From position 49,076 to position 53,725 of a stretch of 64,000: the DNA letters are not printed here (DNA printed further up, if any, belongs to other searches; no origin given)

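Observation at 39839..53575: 4578-aa polyprotein carrying a beta-prime-type DPBB RNA polymerase active site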

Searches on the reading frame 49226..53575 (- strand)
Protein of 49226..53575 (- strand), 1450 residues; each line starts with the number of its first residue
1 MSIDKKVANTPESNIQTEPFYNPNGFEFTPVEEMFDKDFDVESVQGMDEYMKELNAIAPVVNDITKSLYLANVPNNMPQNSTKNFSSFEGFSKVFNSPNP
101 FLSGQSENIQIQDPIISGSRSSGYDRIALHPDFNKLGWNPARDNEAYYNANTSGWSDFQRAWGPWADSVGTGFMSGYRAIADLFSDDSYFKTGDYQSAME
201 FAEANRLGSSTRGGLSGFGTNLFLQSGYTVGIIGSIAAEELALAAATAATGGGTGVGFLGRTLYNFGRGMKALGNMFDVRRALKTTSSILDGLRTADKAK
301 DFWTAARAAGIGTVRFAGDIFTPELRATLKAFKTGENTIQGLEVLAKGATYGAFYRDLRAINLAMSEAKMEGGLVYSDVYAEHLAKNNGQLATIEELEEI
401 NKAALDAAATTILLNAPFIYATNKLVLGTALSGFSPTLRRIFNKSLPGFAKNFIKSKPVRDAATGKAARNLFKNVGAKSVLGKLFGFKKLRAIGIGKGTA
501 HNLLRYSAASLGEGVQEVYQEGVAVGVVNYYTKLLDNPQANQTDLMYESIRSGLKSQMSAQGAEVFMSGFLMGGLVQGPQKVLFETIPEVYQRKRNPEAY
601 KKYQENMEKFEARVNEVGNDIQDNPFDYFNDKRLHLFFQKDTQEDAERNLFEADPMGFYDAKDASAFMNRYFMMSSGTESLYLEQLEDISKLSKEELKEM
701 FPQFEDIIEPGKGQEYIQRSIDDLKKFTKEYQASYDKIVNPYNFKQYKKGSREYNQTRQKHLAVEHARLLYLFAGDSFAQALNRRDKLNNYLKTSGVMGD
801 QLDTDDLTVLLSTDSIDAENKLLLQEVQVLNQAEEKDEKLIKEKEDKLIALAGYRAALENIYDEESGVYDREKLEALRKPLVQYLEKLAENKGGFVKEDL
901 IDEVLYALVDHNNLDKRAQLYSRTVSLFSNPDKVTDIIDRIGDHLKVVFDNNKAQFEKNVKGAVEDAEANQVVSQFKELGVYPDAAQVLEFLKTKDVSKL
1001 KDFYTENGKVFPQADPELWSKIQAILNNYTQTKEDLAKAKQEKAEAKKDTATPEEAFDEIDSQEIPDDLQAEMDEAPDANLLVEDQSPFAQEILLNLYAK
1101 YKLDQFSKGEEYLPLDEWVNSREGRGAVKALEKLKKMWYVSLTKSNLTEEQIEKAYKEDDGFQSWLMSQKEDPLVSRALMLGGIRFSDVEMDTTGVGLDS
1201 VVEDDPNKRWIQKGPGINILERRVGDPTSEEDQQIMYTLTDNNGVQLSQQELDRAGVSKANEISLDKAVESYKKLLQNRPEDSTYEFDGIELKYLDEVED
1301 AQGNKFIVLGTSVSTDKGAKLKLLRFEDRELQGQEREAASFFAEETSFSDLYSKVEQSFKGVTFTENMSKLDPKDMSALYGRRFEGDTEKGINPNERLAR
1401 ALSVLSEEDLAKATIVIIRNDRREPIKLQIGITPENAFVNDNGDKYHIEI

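Call 30: search_dna_similar(query=window:49226-53575:-, collection=phages, mode=protein, max_evalue=0.001, max_rows=20)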
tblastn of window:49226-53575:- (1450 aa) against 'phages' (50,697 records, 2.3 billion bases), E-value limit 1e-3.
No match.
